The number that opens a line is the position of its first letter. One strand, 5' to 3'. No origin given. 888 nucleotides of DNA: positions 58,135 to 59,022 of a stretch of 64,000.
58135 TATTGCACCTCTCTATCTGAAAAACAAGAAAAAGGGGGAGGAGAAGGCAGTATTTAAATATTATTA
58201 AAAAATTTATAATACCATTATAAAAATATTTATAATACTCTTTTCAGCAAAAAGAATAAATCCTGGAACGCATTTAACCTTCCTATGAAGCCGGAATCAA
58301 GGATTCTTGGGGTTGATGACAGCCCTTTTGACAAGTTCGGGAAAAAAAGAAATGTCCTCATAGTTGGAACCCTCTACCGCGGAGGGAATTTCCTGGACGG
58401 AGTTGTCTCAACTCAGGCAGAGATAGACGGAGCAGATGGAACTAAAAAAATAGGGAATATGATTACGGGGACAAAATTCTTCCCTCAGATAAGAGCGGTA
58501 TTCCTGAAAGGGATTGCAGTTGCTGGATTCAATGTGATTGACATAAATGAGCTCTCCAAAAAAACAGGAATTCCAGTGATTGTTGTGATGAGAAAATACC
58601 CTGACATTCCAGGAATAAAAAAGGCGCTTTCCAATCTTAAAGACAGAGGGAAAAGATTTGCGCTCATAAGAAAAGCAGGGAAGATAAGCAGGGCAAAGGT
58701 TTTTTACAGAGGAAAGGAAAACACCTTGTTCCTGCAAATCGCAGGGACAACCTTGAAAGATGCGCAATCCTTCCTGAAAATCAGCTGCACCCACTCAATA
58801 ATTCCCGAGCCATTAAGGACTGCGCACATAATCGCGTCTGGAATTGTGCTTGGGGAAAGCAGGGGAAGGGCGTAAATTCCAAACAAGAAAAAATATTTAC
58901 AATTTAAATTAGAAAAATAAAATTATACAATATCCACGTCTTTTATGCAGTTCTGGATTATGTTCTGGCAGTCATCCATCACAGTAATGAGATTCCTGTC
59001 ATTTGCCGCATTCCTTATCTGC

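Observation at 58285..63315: Two otherwise unrelated proteins end with the same 23-residue C-terminal peptide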

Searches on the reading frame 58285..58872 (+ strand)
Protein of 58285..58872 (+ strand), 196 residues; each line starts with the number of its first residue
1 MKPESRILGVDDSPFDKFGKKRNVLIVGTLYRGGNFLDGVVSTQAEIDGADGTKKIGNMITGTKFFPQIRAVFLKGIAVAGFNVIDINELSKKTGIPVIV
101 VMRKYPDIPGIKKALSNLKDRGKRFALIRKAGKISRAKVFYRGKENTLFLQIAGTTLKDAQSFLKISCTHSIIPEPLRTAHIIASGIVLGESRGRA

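Call 3: search_protein_families(library=pfam, proteins=[window:58285-58872:+], max_evalue=1)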
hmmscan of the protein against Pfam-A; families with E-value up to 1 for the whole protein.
window:58285-58872:+ (196 aa): 2 families
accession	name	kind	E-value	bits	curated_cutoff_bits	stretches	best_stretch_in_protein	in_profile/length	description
PF01949.23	Endo_dU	-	1.5e-55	187.9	32.7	1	4-187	2-181/182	Endonuclease dU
PF13344.12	Hydrolase_6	-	0.044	14.3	27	1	101-138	9-46/101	Haloacid dehalogenase-like hydrolase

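Call 14: find_homologous_proteins(query=window:58285-58872:+)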
Query window:58285-58872:+ (196 aa): 1190 proteins with E <= 0.001 among 1520 candidates; the best 120 are listed.
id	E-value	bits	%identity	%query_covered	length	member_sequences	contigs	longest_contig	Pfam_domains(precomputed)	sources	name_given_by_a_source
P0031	1.5e-121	421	100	100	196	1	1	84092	PF01949.24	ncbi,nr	ncbi:MAG: DUF99 family protein [Candidatus Woesearchaeota archaeon]|nr:DUF99 family protein [Candida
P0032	1.8e-72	261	61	100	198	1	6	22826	PF01949.24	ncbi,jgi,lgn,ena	-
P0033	6.2e-69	250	59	100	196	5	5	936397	PF01949.24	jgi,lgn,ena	jgi:hypothetical protein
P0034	1.9e-66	242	59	100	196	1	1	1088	PF01949.24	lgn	-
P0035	8.5e-66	239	58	100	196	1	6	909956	PF01949.24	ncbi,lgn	ncbi:MAG: DUF99 family protein [Candidatus Woesearchaeota archaeon]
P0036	4.7e-63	230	59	100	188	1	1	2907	PF01949.24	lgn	-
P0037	1.2e-61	226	59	100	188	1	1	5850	PF01949.24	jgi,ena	-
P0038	3.2e-61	224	54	100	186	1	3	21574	PF01949.24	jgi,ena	-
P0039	5.9e-61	224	55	100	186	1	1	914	PF01949.24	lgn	-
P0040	4.6e-60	221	55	100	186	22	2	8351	PF01949.24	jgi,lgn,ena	-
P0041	6.3e-60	220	56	100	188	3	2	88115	PF01949.24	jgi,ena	-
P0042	8.5e-60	220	56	100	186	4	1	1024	PF01949.24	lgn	-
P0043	1.1e-59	219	57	100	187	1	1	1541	PF01949.24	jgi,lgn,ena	-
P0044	1.6e-59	219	56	100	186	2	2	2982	PF01949.24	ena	-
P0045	1.6e-59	219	54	100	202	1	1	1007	PF01949.24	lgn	-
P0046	1.8e-59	219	55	100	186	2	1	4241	PF01949.24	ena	-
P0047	2.3e-59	218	58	100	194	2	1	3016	PF01949.24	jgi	jgi:uncharacterized protein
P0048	8.1e-59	217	53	100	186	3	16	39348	PF01949.24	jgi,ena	-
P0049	9.6e-59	216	51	99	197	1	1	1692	PF01949.24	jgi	jgi:uncharacterized protein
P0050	1.1e-58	216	53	99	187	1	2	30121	PF01949.24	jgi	jgi:hypothetical protein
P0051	1.2e-58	216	54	100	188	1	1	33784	PF01949.24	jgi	jgi:hypothetical protein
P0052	1.9e-58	215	54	100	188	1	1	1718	PF01949.24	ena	-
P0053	2.5e-58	215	55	100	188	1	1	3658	PF01949.24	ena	-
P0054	2.7e-58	215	54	99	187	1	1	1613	PF01949.24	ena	-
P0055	3.1e-58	215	56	100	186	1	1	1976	PF01949.24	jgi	jgi:endonuclease V-like protein UPF0215 family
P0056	5.4e-58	214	56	100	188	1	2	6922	PF01949.24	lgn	-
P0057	5.9e-58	214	53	100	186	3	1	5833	PF01949.24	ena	-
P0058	8.8e-58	213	54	100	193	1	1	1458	PF01949.24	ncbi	-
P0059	2.6e-57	212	52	99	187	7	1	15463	PF01949.24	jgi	-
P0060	2.8e-57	212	52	99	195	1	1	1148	PF01949.24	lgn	-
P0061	2.9e-57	212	54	100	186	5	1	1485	PF01949.24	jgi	-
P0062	5.5e-57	211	55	99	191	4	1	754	PF01949.24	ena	-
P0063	5.7e-57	211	54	98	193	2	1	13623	PF01949.24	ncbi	ncbi:MAG: DUF99 family protein [Candidatus Woesearchaeota archaeon]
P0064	5.7e-57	211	53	99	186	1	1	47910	PF01949.24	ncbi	ncbi:MAG: DUF99 family protein [Candidatus Woesearchaeota archaeon]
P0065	6.0e-57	211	55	100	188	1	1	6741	PF01949.24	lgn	-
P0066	1.0e-56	210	57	100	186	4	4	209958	PF01949.24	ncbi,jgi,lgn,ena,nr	ncbi:DUF99 family protein [Candidatus Woesearchaeota archaeon]|nr:DUF99 family protein [Candidatus W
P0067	1.0e-56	210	56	100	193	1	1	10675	PF01949.24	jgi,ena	-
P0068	1.1e-56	210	54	100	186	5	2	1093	PF01949.24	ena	-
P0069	1.3e-56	209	53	99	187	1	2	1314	PF01949.24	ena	-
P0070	1.3e-56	209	57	100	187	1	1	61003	PF01949.24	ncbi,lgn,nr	ncbi:DUF99 family protein [Candidatus Woesearchaeota archaeon]|nr:DUF99 family protein [Candidatus W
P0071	1.4e-56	209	53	99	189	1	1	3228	PF01949.24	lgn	-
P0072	1.7e-56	209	54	100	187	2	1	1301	PF01949.24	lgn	-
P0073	1.9e-56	209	54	100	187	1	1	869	PF01949.24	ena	-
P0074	1.9e-56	209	56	100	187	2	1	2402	PF01949.24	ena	-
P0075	2.5e-56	208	55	100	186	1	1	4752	PF01949.24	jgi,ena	-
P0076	3.0e-56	208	52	100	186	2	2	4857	PF01949.24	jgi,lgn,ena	-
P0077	3.1e-56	208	57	100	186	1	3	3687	PF01949.24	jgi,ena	jgi:endonuclease V-like protein UPF0215 family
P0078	3.1e-56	208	54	100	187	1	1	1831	PF01949.24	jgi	jgi:endonuclease V-like protein UPF0215 family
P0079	4.4e-56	208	54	100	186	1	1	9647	PF01949.24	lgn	-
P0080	4.7e-56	208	54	100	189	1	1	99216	PF01949.24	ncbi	-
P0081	5.0e-56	208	54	100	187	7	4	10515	PF01949.24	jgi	jgi:hypothetical protein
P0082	5.1e-56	207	53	100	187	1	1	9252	PF01949.24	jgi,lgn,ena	-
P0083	6.4e-56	207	50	100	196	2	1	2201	PF01949.24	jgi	jgi:endonuclease V-like protein UPF0215 family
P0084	6.8e-56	207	55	100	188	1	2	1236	PF01949.24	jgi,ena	-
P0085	7.3e-56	207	52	99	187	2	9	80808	PF01949.24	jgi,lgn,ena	-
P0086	7.8e-56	207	51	99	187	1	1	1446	PF01949.24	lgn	-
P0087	8.0e-56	207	54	100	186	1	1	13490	PF01949.24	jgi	jgi:endonuclease V-like protein UPF0215 family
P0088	8.1e-56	207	56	100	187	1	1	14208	PF01949.24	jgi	jgi:uncharacterized protein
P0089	8.7e-56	207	52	99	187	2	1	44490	PF01949.24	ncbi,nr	ncbi:DUF99 family protein [Candidatus Woesearchaeota archaeon]|nr:DUF99 family protein [Candidatus W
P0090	8.8e-56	207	49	100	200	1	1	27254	PF01949.24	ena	-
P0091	9.1e-56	207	55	100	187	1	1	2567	PF01949.24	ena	-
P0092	9.4e-56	207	53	99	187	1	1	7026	PF01949.24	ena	-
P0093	1.1e-55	206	54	100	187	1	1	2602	PF01949.24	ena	-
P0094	1.3e-55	206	53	100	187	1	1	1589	PF01949.24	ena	-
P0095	1.3e-55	206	53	100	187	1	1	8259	PF01949.24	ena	-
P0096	1.4e-55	206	51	100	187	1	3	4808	PF01949.24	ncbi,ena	-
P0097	1.5e-55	206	55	100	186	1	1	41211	PF01949.24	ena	-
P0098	1.5e-55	206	51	100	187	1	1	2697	PF01949.24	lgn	-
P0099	1.6e-55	206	52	100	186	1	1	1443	PF01949.24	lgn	-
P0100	1.6e-55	206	53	100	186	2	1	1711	PF01949.24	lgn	-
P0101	1.6e-55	206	53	100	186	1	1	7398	PF01949.24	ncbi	-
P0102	1.7e-55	206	52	100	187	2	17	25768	PF01949.24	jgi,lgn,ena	-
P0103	1.7e-55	206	52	100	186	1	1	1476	PF01949.24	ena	-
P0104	1.8e-55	206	55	100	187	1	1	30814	PF01949.24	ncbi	-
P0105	1.8e-55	206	53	100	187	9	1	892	PF01949.24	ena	-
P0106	1.9e-55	206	52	99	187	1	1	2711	PF01949.24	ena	-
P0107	2.0e-55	206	56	100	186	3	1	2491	PF01949.24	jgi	-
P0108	2.2e-55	205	54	100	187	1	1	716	PF01949.24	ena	-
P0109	2.4e-55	205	56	100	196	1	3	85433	PF01949.24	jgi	jgi:endonuclease V-like protein UPF0215 family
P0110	2.6e-55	205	54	100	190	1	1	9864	PF01949.24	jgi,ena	-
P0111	2.7e-55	205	52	99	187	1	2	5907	PF01949.24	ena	-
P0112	3.3e-55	205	55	100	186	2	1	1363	PF01949.24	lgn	-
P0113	3.7e-55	205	54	100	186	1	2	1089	PF01949.24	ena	-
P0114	3.8e-55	205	56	100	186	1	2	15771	PF01949.24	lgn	-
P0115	3.9e-55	205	53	100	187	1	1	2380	PF01949.24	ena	-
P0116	4.2e-55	204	52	99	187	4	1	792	PF01949.24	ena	-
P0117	4.4e-55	204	51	100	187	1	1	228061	PF01949.24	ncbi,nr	ncbi:DUF99 family protein [Candidatus Woesearchaeota archaeon]|nr:DUF99 family protein [Candidatus W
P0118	4.5e-55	204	54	100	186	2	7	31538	PF01949.24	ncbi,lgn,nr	ncbi:DUF99 family protein [Candidatus Woesearchaeota archaeon]|nr:DUF99 family protein [Candidatus W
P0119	4.6e-55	204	53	100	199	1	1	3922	PF01949.24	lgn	-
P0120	5.0e-55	204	56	100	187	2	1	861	PF01949.24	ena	-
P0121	5.3e-55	204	54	100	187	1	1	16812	PF01949.24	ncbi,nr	ncbi:DUF99 family protein [Candidatus Woesearchaeota archaeon]|nr:DUF99 family protein [Candidatus W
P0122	5.6e-55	204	52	100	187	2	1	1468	PF01949.24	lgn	-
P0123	6.4e-55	204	52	100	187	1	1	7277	PF01949.24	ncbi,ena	-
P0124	6.4e-55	204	54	100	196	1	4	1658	PF01949.24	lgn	-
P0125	6.6e-55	204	56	100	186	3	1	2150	PF01949.24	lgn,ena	-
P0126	6.9e-55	204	51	99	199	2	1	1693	PF01949.24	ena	-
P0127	7.2e-55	204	54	100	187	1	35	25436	PF01949.24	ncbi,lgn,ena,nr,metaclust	ncbi:MAG: DUF99 family protein [Candidatus Woesearchaeota archaeon]|nr:DUF99 family protein [Candida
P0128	7.3e-55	204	54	100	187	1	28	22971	PF01949.24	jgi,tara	jgi:hypothetical protein|tara:strand:- start:438 stop:1001 length:564 start_codon:yes stop_codon:yes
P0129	9.8e-55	203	52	99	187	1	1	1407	PF01949.24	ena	-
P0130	9.9e-55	203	52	100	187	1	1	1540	PF01949.24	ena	-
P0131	1.0e-54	203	53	100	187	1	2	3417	PF01949.24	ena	-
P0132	1.1e-54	203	52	99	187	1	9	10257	PF01949.24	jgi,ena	-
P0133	1.1e-54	203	54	100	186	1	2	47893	PF01949.24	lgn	-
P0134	1.1e-54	203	54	100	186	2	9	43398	PF01949.24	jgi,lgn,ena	-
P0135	1.2e-54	203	51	100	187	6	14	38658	PF01949.24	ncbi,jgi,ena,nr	ncbi:DUF99 family protein [Candidatus Woesearchaeota archaeon]|nr:DUF99 family protein [Candidatus W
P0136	1.2e-54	203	51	100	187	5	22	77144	PF01949.24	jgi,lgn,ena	-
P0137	1.4e-54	203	53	99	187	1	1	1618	PF01949.24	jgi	jgi:endonuclease V-like protein UPF0215 family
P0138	1.4e-54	203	52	99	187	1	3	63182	PF01949.24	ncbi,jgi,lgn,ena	-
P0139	1.5e-54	203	54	100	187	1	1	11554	PF01949.24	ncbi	-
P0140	1.5e-54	203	51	100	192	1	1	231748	PF01949.24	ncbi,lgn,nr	ncbi:DUF99 family protein [Candidatus Woesearchaeota archaeon]|nr:DUF99 family protein [Candidatus W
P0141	1.5e-54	203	53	100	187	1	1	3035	PF01949.24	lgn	-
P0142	1.6e-54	203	53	99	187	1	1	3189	PF01949.24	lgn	-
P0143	1.7e-54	203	54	100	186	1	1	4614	PF01949.24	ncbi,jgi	jgi:endonuclease V-like protein UPF0215 family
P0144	1.7e-54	203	51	99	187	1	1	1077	PF01949.24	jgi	-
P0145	1.8e-54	202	53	100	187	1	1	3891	PF01949.24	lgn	-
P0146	1.8e-54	202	51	100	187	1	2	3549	PF01949.24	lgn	-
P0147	1.9e-54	202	52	99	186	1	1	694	PF01949.24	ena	-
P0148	1.9e-54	202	54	97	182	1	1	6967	PF01949.24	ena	-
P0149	2.0e-54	202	51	99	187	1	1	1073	PF01949.24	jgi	-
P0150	2.0e-54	202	50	100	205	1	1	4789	PF01949.24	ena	-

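Call 17: find_encoding_contigs(protein=P0033, flank=8000, max_places=2)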
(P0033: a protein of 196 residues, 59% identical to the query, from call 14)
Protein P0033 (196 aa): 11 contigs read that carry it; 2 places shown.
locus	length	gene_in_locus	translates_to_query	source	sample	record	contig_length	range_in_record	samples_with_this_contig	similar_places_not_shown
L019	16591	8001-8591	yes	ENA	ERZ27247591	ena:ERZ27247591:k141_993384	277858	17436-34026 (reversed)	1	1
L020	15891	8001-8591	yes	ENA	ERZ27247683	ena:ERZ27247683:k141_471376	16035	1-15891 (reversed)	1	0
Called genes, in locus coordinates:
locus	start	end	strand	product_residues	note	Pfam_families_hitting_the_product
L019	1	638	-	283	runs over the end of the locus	-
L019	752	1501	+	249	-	PF08704:GCD14, PF00398:RrnaAD, PF13847:Methyltransf_31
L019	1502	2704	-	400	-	PF07690:MFS_1, PF12832:MFS_1_like (faint), PF00083:Sugar_tr (weak), PF07690:MFS_1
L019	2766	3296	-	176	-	PF08003:Methyltransf_9 (faint), PF13489:Methyltransf_23, PF13847:Methyltransf_31, PF08241:Methyltransf_11 (weak), PF08242:Methyltransf_12, PF13649:Methyltransf_25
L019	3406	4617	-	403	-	PF00483:NTP_transferase, PF12804:NTP_transf_3 (weak), PF24894:Hexapep_GlmU (faint), PF25084:LbH_EIF2B, PF00132:Hexapep, PF14602:Hexapep_2, PF25087:GMPPB_C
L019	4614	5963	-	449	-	PF02878:PGM_PMM_I, PF02879:PGM_PMM_II, PF02880:PGM_PMM_III, PF00408:PGM_PMM_IV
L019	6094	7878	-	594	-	PF13522:GATase_6, PF13537:GATase_7, PF01380:SIS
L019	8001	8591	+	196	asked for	PF01949:Endo_dU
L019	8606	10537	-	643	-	PF00270:DEAD, PF04851:ResIII, PF22527:DEXQc_Suv3 (weak), PF00271:Helicase_C (faint), PF08148:DSHCT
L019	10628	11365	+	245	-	PF12973:Cupin_7 (faint), PF02041:Auxin_BP (faint), PF11699:CENP-C_C (faint), PF02311:AraC_binding (weak), PF07883:Cupin_2, PF00190:Cupin_1 (weak), PF01050:MannoseP_isomer (weak), PF07883:Cupin_2, +3 more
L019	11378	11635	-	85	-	-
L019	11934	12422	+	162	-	-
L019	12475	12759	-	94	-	-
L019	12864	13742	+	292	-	PF26553:PDDEXK_19, PF01381:HTH_3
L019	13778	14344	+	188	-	PF01909:NTP_transf_2 (weak), PF18765:Polbeta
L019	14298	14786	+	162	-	PF05168:HEPN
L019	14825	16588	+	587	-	PF00037:Fer4, PF12837:Fer4_6 (weak), PF02463:SMC_N, PF13476:AAA_23 (faint), PF00005:ABC_tran, PF13304:AAA_21 (faint), PF00005:ABC_tran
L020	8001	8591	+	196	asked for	PF01949:Endo_dU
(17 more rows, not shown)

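Call 18: find_encoding_contigs(protein=P0035, flank=8000, max_places=2)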
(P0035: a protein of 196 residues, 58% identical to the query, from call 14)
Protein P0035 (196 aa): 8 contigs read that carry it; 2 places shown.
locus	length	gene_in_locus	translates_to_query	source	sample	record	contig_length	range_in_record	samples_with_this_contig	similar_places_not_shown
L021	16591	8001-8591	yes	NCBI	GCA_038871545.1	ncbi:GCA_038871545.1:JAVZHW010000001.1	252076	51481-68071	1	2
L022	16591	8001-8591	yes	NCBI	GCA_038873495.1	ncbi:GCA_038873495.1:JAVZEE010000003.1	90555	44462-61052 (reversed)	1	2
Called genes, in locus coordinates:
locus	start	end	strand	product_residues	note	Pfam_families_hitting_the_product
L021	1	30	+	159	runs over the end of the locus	PF13636:Methyltranf_PUA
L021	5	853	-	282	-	PF00398:RrnaAD, PF02475:TRM5-TYW2_MTfase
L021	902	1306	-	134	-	PF04027:DUF371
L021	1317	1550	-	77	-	-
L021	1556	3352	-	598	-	PF00009:GTP_EFTU, PF01926:MMR_HSR1, PF03144:GTP_EFTU_D2 (faint), PF11987:IF-2, PF14578:GTP_EFTU_D4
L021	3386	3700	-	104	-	PF03091:CutA1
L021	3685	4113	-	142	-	PF03013:Pyr_excise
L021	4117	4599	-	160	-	PF03073:TspO_MBR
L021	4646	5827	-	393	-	PF00483:NTP_transferase, PF12804:NTP_transf_3, PF24894:Hexapep_GlmU (faint), PF25084:LbH_EIF2B, PF25087:GMPPB_C, PF00132:Hexapep, PF14602:Hexapep_2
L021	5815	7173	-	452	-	PF02878:PGM_PMM_I, PF02879:PGM_PMM_II, PF02880:PGM_PMM_III, PF00408:PGM_PMM_IV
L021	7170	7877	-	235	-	PF00702:Hydrolase, PF12710:HAD (weak), PF13419:HAD_2, PF13242:Hydrolase_like (weak)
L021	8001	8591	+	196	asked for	PF01949:Endo_dU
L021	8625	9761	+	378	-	PF08665:PglZ (faint), PF01663:Phosphodiest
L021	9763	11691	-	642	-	PF00270:DEAD, PF04851:ResIII, PF20720:nSTAND3 (faint), PF22527:DEXQc_Suv3 (weak), PF00271:Helicase_C (faint), PF08148:DSHCT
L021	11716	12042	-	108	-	-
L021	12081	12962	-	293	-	PF26553:PDDEXK_19, PF12844:HTH_19 (faint), PF01381:HTH_3 (weak)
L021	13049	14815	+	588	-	PF13237:Fer4_10 (faint), PF00037:Fer4, PF12837:Fer4_6 (weak), PF02463:SMC_N, PF00005:ABC_tran, PF13191:AAA_16 (faint), PF13304:AAA_21 (faint), PF00005:ABC_tran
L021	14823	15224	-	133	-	PF02629:CoA_binding, PF13380:CoA_binding_2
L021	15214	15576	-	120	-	PF03819:MazG (weak), PF12643:MazG-like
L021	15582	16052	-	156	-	-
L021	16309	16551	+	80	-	-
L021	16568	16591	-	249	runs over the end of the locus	PF21003:NucS_N, PF01939:NucS_C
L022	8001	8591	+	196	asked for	PF01949:Endo_dU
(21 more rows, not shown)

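Call 19: find_encoding_contigs(protein=P0032, flank=8000, max_places=2)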
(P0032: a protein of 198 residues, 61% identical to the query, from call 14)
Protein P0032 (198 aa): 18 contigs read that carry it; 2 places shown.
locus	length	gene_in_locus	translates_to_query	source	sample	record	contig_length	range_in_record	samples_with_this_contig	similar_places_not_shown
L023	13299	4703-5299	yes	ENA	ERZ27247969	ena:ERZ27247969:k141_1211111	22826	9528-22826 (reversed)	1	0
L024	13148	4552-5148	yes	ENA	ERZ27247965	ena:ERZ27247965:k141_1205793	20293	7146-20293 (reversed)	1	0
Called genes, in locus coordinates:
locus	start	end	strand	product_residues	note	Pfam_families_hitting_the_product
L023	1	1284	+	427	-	?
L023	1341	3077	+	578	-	PF01909:NTP_transf_2 (weak), PF18765:Polbeta (weak), PF14524:Wzt_C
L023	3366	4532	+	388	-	PF00294:PfkB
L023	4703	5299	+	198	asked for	PF01949:Endo_dU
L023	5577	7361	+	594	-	PF13522:GATase_6, PF13537:GATase_7, PF01380:SIS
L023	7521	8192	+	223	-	PF00702:Hydrolase, PF13419:HAD_2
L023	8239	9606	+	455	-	PF02878:PGM_PMM_I, PF02879:PGM_PMM_II, PF02880:PGM_PMM_III, PF00408:PGM_PMM_IV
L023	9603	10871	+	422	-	PF00483:NTP_transferase, PF12804:NTP_transf_3, PF00132:Hexapep, PF14602:Hexapep_2 (weak), PF25087:GMPPB_C, PF25084:LbH_EIF2B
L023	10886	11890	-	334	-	-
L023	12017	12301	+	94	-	-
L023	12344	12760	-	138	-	-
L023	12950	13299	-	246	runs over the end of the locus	PF08704:GCD14, PF00398:RrnaAD, PF05175:MTS (weak), PF13847:Methyltransf_31, PF08241:Methyltransf_11 (weak), PF13649:Methyltransf_25 (weak)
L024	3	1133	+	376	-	?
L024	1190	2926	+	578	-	PF01909:NTP_transf_2 (weak), PF18765:Polbeta (weak), PF14524:Wzt_C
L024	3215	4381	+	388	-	PF00294:PfkB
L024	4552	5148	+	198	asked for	PF01949:Endo_dU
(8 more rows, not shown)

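Call 35: search_solved_structures(query=window:58285-58872:+, max_evalue=0.01, show_alignments=2)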
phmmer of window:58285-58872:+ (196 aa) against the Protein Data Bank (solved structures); distinct sequences matched with E-value up to 0.01: 1.
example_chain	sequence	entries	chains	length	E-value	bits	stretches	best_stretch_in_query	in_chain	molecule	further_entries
2qh9_A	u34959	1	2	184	1.1e-34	123.2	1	6-196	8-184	UPF0215 protein AF_1433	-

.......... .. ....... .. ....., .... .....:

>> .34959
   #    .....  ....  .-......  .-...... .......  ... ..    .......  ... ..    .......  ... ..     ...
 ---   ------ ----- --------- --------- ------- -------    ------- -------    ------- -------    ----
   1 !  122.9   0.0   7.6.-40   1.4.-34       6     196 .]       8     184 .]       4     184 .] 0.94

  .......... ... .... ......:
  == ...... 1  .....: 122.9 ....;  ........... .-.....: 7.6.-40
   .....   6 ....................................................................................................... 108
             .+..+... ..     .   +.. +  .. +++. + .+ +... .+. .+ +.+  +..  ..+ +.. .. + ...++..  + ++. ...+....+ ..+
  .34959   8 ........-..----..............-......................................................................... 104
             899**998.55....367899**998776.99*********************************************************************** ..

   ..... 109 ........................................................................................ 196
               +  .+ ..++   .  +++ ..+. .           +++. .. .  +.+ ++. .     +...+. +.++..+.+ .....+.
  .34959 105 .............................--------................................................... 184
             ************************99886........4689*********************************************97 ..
